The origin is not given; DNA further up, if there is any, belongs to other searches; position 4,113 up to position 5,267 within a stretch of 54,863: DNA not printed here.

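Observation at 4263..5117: Orphan truncated [FeFe]-hydrogenase H-domain homologue lacking the proton-relay cysteine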

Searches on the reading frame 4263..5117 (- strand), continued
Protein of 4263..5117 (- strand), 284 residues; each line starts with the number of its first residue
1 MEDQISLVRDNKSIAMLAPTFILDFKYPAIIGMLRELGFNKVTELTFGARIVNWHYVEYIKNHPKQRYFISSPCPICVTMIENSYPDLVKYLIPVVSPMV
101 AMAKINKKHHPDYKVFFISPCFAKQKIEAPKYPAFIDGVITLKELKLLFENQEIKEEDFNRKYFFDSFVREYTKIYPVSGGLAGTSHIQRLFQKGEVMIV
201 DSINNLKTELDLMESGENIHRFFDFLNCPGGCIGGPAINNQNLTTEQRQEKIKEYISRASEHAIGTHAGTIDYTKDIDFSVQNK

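Call 46: find_homologous_proteins(query=A2, max_evalue=1e-10)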
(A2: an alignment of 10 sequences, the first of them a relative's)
Query A2 (10 sequences) (279 aa, profile of the alignment): 2037 proteins with E <= 1e-10 among 6419 candidates; the best 120 are listed.
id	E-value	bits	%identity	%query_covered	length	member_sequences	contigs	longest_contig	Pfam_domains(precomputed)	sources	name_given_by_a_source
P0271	1.4e-127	443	49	96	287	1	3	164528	PF02906.20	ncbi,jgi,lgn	jgi:iron only hydrogenase large subunit-like protein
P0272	5.5e-127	441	51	96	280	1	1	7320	PF02906.20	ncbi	-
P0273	9.0e-127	440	50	97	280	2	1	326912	PF02906.20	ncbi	-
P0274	1.6e-125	436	48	97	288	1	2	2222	PF02906.20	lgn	-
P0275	2.0e-125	435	45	99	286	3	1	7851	PF02906.20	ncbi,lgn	ncbi:MAG: [Fe-Fe] hydrogenase large subunit C-terminal domain-containing protein [archaeon]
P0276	2.2e-125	435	44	96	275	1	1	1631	PF02906.20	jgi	jgi:iron only hydrogenase large subunit-like protein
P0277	2.7e-125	435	51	97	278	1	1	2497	PF02906.20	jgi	jgi:iron only hydrogenase large subunit-like protein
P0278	3.0e-125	435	50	97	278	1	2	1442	PF02906.20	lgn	-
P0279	3.3e-125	435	45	96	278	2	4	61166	PF02906.20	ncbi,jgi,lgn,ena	-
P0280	5.2e-125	434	50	97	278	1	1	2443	PF02906.20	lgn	-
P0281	5.7e-125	434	49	97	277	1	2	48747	PF02906.20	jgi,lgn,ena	-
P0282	6.7e-125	434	50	97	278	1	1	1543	PF02906.20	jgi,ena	-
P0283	8.0e-125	434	51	98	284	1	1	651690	PF02906.20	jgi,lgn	jgi:iron only hydrogenase large subunit-like protein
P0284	8.8e-125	433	51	96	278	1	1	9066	PF02906.20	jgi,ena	-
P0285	8.9e-125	433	45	97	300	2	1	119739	PF02906.20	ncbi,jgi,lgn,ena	ncbi:MAG: [Fe-Fe] hydrogenase large subunit C-terminal domain-containing protein [Candidatus Pacearc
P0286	1.1e-124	433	49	96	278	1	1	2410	PF02906.20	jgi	-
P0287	1.2e-124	433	51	97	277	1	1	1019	PF02906.20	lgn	-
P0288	1.7e-124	432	50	96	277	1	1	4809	PF02906.20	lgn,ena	-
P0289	1.7e-124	432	49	97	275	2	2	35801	PF02906.20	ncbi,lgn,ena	-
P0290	1.8e-124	432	46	97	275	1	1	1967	PF02906.20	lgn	-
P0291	2.0e-124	432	50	97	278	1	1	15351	PF02906.20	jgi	jgi:iron only hydrogenase large subunit-like protein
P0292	2.4e-124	432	48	96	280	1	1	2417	PF02906.20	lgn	-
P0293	2.7e-124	432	51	97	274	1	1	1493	PF02906.20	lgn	-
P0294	3.8e-124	431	51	97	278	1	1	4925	PF02906.20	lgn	-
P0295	3.8e-124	431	49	96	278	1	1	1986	PF02906.20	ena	-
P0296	3.9e-124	431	48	97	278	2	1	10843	PF02906.20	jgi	jgi:iron only hydrogenase large subunit-like protein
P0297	4.1e-124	431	50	97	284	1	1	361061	PF02906.20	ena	-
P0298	4.6e-124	431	48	96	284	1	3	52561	PF02906.20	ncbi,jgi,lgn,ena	-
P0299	5.1e-124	431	49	98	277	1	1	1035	PF02906.20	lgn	-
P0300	5.7e-124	431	50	97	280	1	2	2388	PF02906.20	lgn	-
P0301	5.8e-124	431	50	98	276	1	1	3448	PF02906.20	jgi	jgi:iron only hydrogenase large subunit-like protein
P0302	7.0e-124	430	49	97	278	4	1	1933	PF02906.20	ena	-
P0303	7.3e-124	430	49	97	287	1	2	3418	PF02906.20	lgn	-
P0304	7.3e-124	430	50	97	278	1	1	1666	PF02906.20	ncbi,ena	ncbi:MAG: [Fe-Fe] hydrogenase large subunit C-terminal domain-containing protein [Nanoarchaeota arch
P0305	7.4e-124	430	49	97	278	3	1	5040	PF02906.20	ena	-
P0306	9.1e-124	430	49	97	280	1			PF02906.20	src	-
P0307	9.2e-124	430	49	96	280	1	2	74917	PF02906.20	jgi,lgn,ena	jgi:iron only hydrogenase large subunit-like protein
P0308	9.2e-124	430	49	97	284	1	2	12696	PF02906.20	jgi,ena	-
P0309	1.3e-123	430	51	97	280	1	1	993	PF02906.20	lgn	-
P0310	1.6e-123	429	49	96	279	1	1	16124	PF02906.20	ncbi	-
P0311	1.8e-123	429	49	96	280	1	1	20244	PF02906.20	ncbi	-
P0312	1.9e-123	429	51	97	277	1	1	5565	PF02906.20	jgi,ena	-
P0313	1.9e-123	429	50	98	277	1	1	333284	PF02906.20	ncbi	-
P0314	2.4e-123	429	44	97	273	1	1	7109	PF02906.20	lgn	-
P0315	2.4e-123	429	48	97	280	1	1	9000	PF02906.20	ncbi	-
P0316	3.8e-123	428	48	97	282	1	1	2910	PF02906.20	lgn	-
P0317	3.9e-123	428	48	97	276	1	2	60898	PF02906.20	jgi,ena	-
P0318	4.1e-123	428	46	96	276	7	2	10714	PF02906.20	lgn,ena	-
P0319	5.2e-123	428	49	96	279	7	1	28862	PF02906.20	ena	-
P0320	5.2e-123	428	49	97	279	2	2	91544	PF02906.20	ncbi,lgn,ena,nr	ncbi:hypothetical protein A3K82_00950 [Candidatus Pacearchaeota archaeon RBG_19FT_COMBO_34_9]|nr:MAG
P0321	5.4e-123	428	47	97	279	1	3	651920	PF02906.20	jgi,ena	-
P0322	5.9e-123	427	49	97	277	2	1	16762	PF02906.20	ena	-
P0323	6.3e-123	427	50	97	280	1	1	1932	PF02906.20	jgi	jgi:iron only hydrogenase large subunit-like protein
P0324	6.6e-123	427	51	96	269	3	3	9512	PF02906.20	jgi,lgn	-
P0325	7.8e-123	427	51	96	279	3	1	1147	PF02906.20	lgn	-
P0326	8.3e-123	427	51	97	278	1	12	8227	PF02906.20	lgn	-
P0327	8.4e-123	427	51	96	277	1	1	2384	PF02906.20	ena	-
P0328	9.5e-123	427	50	98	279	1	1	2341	PF02906.20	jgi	-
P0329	1.1e-122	426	46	98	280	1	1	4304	PF02906.20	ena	-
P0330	1.2e-122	426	50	95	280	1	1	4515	PF02906.20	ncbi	-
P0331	1.3e-122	426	49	96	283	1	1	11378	PF02906.20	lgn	-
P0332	1.5e-122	426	51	97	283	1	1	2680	PF02906.20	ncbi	-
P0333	1.7e-122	426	49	98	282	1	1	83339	PF02906.20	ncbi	-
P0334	1.8e-122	426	49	96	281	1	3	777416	PF02906.20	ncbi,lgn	-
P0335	1.9e-122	426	47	96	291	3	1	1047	PF02906.20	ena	-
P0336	1.9e-122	426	48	100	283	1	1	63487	PF02906.20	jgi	-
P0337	2.0e-122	426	50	96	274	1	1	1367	PF02906.20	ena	-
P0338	2.1e-122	426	47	96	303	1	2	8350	PF02906.20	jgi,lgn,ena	-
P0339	2.1e-122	426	49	97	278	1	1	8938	PF02906.20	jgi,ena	-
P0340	2.4e-122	425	49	97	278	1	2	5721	PF02906.20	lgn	-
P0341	2.4e-122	425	51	98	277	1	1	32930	PF02906.20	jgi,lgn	jgi:iron only hydrogenase large subunit-like protein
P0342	2.9e-122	425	46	95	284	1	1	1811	PF02906.20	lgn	-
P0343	3.0e-122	425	49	97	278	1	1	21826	PF02906.20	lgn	-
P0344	3.3e-122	425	47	99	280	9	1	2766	PF02906.20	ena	-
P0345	3.5e-122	425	51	96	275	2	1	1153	PF02906.20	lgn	-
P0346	3.7e-122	425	50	97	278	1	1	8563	PF02906.20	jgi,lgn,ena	-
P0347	3.8e-122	425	48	97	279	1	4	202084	PF02906.20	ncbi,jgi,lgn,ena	-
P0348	4.5e-122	425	49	100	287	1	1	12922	PF02906.20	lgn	-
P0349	4.5e-122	425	48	97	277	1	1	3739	PF02906.20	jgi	jgi:iron only hydrogenase large subunit-like protein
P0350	4.6e-122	424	46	97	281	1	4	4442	PF02906.20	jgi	jgi:iron only hydrogenase large subunit-like protein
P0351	4.6e-122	424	51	98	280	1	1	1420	PF02906.20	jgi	jgi:iron only hydrogenase large subunit-like protein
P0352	4.7e-122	424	50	97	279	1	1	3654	PF02906.20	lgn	-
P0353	4.7e-122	424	50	97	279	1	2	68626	PF02906.20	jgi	-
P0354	4.9e-122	424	49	97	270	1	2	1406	PF02906.20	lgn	-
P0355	4.9e-122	424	51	96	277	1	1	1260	PF02906.20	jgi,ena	-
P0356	5.0e-122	424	49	97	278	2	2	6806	PF02906.20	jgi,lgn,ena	-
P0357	5.2e-122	424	48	97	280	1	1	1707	PF02906.20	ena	-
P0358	5.4e-122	424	49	97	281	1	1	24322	PF02906.20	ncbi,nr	ncbi:hypothetical protein GOV13_05060 [Candidatus Pacearchaeota archaeon]|nr:hypothetical protein [C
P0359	5.6e-122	424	51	96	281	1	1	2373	PF02906.20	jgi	jgi:iron only hydrogenase large subunit-like protein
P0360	5.8e-122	424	48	95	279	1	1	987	PF02906.20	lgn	-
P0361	6.5e-122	424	49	97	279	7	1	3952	PF02906.20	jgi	jgi:iron only hydrogenase large subunit-like protein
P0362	6.6e-122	424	49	97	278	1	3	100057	PF02906.20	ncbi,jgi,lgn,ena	-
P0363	6.6e-122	424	51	97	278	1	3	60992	PF02906.20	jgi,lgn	jgi:iron only hydrogenase large subunit-like protein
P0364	6.9e-122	424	49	97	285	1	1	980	PF02906.20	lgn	-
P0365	7.2e-122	424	45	95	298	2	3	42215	PF02906.20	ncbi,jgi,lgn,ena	-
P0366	7.5e-122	424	49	96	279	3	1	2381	PF02906.20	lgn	-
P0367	7.6e-122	424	47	97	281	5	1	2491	PF02906.20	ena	-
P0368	8.2e-122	424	48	97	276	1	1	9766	PF02906.20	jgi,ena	-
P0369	8.5e-122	424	49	97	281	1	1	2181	PF02906.20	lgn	-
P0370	8.7e-122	424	48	99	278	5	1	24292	PF02906.20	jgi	-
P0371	9.8e-122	423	48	95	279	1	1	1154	PF02906.20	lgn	-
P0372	1.2e-121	423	49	98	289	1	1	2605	PF02906.20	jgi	jgi:iron only hydrogenase large subunit-like protein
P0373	1.3e-121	423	51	97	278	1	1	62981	PF02906.20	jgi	-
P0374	1.5e-121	423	51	97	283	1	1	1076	PF02906.20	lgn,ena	-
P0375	1.6e-121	423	48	98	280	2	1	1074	PF02906.20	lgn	-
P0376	1.6e-121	423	51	97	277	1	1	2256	PF02906.20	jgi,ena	-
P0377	1.9e-121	422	51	97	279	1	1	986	PF02906.20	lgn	-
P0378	2.0e-121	422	46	96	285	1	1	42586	PF02906.20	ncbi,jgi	-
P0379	2.6e-121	422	49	96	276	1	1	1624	PF02906.20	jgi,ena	-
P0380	2.8e-121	422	49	98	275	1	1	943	PF02906.20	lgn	-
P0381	3.0e-121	422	50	96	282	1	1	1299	PF02906.20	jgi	jgi:iron only hydrogenase large subunit-like protein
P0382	3.1e-121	422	46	97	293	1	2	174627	PF02906.20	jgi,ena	jgi:iron only hydrogenase large subunit-like protein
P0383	3.3e-121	422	48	98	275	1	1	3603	PF02906.20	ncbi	ncbi:MAG: [Fe-Fe] hydrogenase large subunit C-terminal domain-containing protein [bacterium]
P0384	3.3e-121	422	50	97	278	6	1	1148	PF02906.20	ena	-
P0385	4.9e-121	421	48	97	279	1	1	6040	PF02906.20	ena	-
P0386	5.0e-121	421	46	96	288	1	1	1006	PF02906.20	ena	-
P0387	5.1e-121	421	45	97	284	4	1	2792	PF02906.20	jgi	jgi:iron only hydrogenase large subunit-like protein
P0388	5.2e-121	421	51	95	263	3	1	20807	PF02906.20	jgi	jgi:iron only hydrogenase large subunit-like protein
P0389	5.4e-121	421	47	96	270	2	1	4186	PF02906.20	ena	-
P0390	5.6e-121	421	51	97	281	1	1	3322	PF02906.20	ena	-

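Call 60: search_protein_families(library=pfam, proteins=[L001:11020-11898:-, L026:2423-3343:+, L037:1368-2429:-, L057:4768-5682:+, L076:12564-14669:-, L077:1752-2615:+, L071:15528-17222:-, L014:4993-5268:+, L076:9387-9902:-, L047:10840-11274:+], max_evalue=0.001)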
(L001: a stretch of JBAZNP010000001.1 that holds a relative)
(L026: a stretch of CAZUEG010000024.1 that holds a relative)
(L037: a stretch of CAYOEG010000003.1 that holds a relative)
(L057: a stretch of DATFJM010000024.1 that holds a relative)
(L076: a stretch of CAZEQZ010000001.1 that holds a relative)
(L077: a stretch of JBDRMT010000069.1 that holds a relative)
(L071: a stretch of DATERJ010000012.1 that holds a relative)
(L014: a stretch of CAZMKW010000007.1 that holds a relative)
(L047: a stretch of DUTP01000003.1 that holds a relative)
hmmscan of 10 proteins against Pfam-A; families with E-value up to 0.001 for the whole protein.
L001:11020-11898:- (293 aa): 2 families
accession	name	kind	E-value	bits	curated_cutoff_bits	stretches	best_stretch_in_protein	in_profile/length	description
PF04055.27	Radical_SAM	-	5.3e-24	85.7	29.5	1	20-160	3-153/166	Radical SAM superfamily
PF13353.11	Fer4_12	-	6.9e-05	23.6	22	1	21-92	12-88/137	4Fe-4S single cluster domain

L026:2423-3343:+ (307 aa): 2 families
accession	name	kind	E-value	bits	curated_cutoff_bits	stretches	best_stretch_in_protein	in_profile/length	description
PF04055.27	Radical_SAM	-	2.7e-13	50.9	29.5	1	26-192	1-150/166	Radical SAM superfamily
PF20903.3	SPL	-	4.9e-06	26.1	27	1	11-218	66-262/338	Spore photoproduct lyase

L037:1368-2429:- (354 aa): 1 family
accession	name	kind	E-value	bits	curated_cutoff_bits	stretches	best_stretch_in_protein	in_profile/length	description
PF04055.27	Radical_SAM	-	7.8e-24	85.1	29.5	1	7-178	1-165/166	Radical SAM superfamily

L057:4768-5682:+ (305 aa): 2 families
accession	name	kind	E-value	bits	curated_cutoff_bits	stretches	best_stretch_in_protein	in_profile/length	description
PF04055.27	Radical_SAM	-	4.8e-26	92.3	29.5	1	86-248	3-165/166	Radical SAM superfamily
PF13353.11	Fer4_12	-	6.8e-05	23.6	22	1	88-188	13-111/137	4Fe-4S single cluster domain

L076:12564-14669:- (702 aa): 5 families
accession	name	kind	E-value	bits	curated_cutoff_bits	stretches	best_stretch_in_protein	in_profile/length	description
PF13549.11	ATP-grasp_5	-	1.4e-42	146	27.6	1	479-698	8-219/221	ATP-grasp domain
PF13607.11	Succ_CoA_lig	-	1.2e-41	142.2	27.4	1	152-285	2-137/138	Succinyl-CoA ligase like flavodoxin domain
PF13380.12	CoA_binding_2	-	5.7e-25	88.4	22.8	1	9-135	1-115/116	CoA binding domain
PF02629.25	CoA_binding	-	3.7e-13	50.5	22.3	1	8-99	3-97/97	CoA binding domain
PF19045.5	Ligase_CoA_2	-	3e-07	31.1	23.7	1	299-410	3-119/162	Ligase-CoA domain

L077:1752-2615:+ (288 aa): 2 families
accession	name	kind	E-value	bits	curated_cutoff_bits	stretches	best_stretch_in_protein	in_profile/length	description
PF02775.26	TPP_enzyme_C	-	4.2e-31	108.2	21.9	1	61-209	1-151/151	Thiamine pyrophosphate enzyme, C-terminal TPP binding domain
PF12367.13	PFO_beta_C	-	6.7e-05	23.3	24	1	217-277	8-66/66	Pyruvate ferredoxin oxidoreductase beta subunit C terminal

L071:15528-17222:- (565 aa): 3 families
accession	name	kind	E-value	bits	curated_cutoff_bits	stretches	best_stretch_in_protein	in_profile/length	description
PF01855.24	POR_N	-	1.3e-44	153.1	27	1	216-443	2-228/231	Pyruvate flavodoxin/ferredoxin oxidoreductase, thiamine diP-bdg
PF01558.24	POR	-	2e-24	87.1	27.4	1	15-181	2-172/173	Pyruvate ferredoxin/flavodoxin oxidoreductase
PF02776.23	TPP_enzyme_N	-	0.00093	19.4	26.8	0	207-307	1-100/119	Thiamine pyrophosphate enzyme, N-terminal TPP binding domain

L014:4993-5268:+ (92 aa): 1 family
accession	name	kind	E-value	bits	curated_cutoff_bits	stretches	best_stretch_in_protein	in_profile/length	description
PF02943.20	FeThRed_B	-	6e-26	91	22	1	9-91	2-86/106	Ferredoxin thioredoxin reductase catalytic beta chain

L076:9387-9902:- (172 aa): 0 families

L047:10840-11274:+ (145 aa): 3 families
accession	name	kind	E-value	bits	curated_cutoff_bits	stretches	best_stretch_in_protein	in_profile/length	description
PF00383.29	dCMP_cyt_deam_1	-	3.3e-26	91.6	25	1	4-100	7-102/102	Cytidine and deoxycytidylate deaminase zinc-binding region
PF14437.12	MafB19-deam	-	1.4e-25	90.3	27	1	4-139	6-139/142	MafB19-like deaminase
PF14439.12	Bd3614-deam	-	9.8e-05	22.8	38.5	1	26-98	13-88/113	Bd3614-like deaminase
